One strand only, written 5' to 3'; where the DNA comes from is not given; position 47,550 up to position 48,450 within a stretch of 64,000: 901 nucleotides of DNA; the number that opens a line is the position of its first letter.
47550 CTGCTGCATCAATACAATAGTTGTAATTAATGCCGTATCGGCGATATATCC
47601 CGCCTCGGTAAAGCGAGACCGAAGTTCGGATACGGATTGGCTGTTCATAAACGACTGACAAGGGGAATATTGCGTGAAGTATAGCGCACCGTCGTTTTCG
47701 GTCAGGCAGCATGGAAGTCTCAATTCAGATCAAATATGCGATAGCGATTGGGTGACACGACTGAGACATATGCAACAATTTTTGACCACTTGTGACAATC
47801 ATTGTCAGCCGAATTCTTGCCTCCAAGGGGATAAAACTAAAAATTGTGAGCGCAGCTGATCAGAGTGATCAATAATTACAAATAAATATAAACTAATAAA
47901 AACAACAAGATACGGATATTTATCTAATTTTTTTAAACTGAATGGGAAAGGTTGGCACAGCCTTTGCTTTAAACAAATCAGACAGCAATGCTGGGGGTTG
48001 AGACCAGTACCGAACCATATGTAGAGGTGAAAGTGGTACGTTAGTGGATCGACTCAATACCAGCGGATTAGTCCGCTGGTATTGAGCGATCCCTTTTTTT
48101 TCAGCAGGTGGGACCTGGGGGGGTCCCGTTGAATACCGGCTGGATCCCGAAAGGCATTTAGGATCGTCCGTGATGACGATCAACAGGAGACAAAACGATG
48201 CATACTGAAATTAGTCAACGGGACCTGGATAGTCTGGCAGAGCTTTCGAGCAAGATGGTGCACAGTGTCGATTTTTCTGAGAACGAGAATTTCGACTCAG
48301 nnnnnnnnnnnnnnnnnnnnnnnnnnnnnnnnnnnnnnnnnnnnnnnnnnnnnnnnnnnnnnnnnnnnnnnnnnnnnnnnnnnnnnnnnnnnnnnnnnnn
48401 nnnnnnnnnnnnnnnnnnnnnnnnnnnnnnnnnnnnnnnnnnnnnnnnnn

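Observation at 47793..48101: Orphan sigma-54 promoter plus strong intrinsic terminator: candidate RpoN-dependent small RNA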

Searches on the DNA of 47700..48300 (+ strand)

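Call 4: search_rna_families(source=window, start=47700, end=48300, threshold=evalue, max_evalue=10, show_alignments=3)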
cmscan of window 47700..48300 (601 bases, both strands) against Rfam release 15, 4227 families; matches with E-value up to 10: 7.
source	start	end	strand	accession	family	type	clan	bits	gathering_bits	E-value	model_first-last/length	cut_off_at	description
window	48046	48092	+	RF00851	mir-230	Gene; miRNA;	-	20.2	72.7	0.11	13-69/82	no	mir-230 microRNA precursor family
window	48046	48092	+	RF04269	mir-373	Gene; miRNA;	-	16.7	69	3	1-69/69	no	mir-373 microRNA precursor family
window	48049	48090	+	RF04081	mir-1992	Gene; miRNA;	-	15.5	70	1.7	1-75/75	no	mir-1992 microRNA precursor family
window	47953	47973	+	RF02448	SpR20_sRNA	Gene; sRNA;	-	15.2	45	1.7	1-45/45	no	Streptococcus sRNA SpR20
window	47906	47950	+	RF02082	STnc540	Gene; sRNA;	-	12.7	38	5.3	1-202/202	no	Enterobacterial sRNA STnc540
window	48043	48088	+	RF02763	IsrM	Gene; sRNA;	-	10.4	376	1.8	1-329/329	no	IsrM sRNA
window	47869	47965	+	RF01675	CrcZ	Gene; sRNA;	-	10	95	2.4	1-398/398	no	Pseudomonas sRNA CrcZ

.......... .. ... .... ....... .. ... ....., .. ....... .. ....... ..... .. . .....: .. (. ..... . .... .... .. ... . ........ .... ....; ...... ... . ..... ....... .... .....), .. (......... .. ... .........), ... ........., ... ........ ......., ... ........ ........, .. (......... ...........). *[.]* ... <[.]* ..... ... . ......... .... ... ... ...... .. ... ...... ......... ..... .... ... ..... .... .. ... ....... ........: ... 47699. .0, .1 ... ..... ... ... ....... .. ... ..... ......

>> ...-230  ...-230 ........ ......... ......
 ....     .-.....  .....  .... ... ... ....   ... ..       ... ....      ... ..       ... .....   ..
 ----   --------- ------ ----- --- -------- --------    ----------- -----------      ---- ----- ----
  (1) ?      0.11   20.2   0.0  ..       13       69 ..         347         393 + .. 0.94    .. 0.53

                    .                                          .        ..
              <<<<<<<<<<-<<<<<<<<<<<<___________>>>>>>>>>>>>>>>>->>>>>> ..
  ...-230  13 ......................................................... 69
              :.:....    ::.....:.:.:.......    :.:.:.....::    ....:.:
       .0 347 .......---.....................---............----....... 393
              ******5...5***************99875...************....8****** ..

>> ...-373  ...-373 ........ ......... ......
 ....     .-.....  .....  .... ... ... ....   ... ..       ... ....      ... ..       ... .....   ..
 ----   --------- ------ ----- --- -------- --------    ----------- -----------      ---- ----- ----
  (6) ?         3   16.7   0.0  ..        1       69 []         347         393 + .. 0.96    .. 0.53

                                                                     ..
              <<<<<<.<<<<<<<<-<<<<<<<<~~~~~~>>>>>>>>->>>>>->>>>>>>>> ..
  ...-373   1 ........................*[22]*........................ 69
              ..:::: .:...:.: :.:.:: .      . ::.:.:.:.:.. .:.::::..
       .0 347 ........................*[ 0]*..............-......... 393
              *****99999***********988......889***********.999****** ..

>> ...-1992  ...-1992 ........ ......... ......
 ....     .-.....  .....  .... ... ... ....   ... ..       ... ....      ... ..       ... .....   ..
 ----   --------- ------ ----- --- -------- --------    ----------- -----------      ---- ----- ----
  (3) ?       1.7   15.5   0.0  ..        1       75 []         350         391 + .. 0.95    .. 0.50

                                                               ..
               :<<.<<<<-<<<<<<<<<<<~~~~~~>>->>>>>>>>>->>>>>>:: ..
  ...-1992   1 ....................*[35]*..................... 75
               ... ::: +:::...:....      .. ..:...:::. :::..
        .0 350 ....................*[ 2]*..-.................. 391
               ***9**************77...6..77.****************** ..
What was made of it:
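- On Known sigma-54-dependent sRNA families (Qrr, GlmY/GlmZ, CrcZ/CrcY, NrsZ): At E<=10, only chance hits far below threshold (call 4).
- Closest known: CrcZ / CrcY. Different: CrcZ scores 10 bits against a gathering score of 95, and that alignment lies over the promoter rather than the RNA (call 4).
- Tried and rejected: No T-box model hit (call 4).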

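Call 59: build_rna_model(alignment_id=A10, structure=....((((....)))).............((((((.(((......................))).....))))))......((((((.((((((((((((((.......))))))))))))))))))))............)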
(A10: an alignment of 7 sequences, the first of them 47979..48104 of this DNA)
Model R1 built from alignment A10 (7 sequences, 141 columns); structure: as given.
model positions 128; base pairs 33; branch points 2; effective number of sequences 0.8; information 0.59 bits per position. Calibrated on 0.2 Mb of random sequence (short: E-values are rough).
structure used (alignment columns):
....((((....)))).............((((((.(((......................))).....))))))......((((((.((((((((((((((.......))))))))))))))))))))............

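Call 60: search_with_rna_model(model_id=R1, sources=[window, L003, L005, L006, L007, L009, L010, L012, L014, L016, L017, L019, L015, L004, L002], max_evalue=1, make_alignment=true, show_alignments=0)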
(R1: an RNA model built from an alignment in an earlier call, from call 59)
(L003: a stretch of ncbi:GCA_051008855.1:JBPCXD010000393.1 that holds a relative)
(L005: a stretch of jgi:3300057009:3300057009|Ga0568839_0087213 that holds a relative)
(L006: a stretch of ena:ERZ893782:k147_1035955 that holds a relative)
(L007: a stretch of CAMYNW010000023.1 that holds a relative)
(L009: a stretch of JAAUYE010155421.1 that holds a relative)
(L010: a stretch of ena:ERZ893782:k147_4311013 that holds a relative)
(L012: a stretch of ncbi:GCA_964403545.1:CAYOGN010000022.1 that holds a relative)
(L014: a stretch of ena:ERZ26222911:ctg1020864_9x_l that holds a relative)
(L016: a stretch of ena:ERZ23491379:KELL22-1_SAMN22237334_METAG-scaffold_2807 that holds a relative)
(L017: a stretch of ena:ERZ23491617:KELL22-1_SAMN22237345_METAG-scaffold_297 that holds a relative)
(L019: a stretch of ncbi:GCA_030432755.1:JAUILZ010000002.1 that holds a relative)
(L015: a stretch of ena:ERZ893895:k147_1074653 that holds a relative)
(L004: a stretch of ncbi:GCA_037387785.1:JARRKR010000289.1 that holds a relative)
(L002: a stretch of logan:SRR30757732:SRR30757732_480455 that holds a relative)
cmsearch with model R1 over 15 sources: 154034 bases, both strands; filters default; matches with E-value up to 1: 18.
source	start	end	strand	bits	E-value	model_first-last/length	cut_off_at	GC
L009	265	392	-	159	8.7e-41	1-128/128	no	0.5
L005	858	985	+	158.2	1.5e-40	1-128/128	no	0.51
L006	4759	4886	+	158.2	1.5e-40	1-128/128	no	0.49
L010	3508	3635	-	157.8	1.9e-40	1-128/128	no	0.49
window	47979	48104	+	154.1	1.9e-39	1-128/128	no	0.48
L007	4061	4186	+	150.4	1.9e-38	1-128/128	no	0.49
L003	3217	3357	+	146.6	1.9e-37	1-128/128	no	0.48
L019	3618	3740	-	63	6.7e-15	1-128/128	no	0.57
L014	3531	3655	-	37.3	6e-08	1-128/128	no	0.44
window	48046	48092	-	34.1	4.4e-07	69-116/128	no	0.53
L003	3286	3384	-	31.7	1.9e-06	1-128/128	no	0.57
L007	4128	4174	-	29.6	6.8e-06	69-116/128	no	0.55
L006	4815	4937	-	29.6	7.3e-06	1-128/128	no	0.54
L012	3636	3759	-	28.8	1.1e-05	1-128/128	no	0.49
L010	3520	3567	+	28.6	1.3e-05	69-116/128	no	0.54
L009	277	324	+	27.6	2.5e-05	69-116/128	no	0.56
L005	926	973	-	22.9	0.00044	69-116/128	no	0.58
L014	3543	3581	+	18.9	0.0053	73-112/128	no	0.46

Alignment A11: 18 matches aligned to the model, 183 columns, each read 5' to 3' on its own strand. Consensus structure (alignment columns), stored with it:
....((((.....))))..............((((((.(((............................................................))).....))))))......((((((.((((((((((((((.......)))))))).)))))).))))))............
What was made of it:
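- Closest known: Qrr1-5. Different: Single copy (call 60).
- Tried and rejected: The only other hits were the reverse strand of the palindromic P3 (calls 59, 60).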

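Call 63: search_with_rna_model(model_id=R1, sources=[window, L003, L005, L006, L007, L009, L010, L014, L019], max_evalue=1e-7, make_alignment=true)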
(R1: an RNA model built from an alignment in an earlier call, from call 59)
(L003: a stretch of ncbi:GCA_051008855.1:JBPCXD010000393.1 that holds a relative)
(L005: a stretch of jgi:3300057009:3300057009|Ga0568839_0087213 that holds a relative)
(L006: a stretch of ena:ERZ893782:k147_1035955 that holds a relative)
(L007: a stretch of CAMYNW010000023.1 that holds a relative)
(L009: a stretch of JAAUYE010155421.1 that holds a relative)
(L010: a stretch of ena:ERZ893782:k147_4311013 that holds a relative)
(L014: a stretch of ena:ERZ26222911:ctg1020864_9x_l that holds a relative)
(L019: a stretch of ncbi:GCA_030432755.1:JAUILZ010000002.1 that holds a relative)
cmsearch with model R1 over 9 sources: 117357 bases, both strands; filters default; matches with E-value up to 1e-7: 9.
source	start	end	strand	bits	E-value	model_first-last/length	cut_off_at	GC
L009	265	392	-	159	6.6e-41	1-128/128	no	0.5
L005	858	985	+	158.2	1.1e-40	1-128/128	no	0.51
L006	4759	4886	+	158.2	1.1e-40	1-128/128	no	0.49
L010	3508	3635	-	157.8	1.5e-40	1-128/128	no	0.49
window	47979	48104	+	154.1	1.5e-39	1-128/128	no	0.48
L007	4061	4186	+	150.4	1.5e-38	1-128/128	no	0.49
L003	3217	3357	+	146.6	1.5e-37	1-128/128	no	0.48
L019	3618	3740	-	63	5.1e-15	1-128/128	no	0.57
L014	3531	3655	-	37.3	4.5e-08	1-128/128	no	0.44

Alignment A12: 9 matches aligned to the model, 144 columns, each read 5' to 3' on its own strand. Consensus structure (alignment columns), stored with it:
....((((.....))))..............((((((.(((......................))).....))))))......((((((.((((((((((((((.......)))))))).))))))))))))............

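Call 73: search_with_rna_model(model_id=R1, sources=[L020, L021, L022, L023], max_evalue=10, show_alignments=2)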
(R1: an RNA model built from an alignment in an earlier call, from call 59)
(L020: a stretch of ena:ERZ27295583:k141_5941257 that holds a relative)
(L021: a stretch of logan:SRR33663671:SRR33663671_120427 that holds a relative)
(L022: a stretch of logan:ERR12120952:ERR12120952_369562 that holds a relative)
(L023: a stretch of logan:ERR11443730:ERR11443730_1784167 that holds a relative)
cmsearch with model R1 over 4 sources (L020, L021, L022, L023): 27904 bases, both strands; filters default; matches with E-value up to 10: 0.
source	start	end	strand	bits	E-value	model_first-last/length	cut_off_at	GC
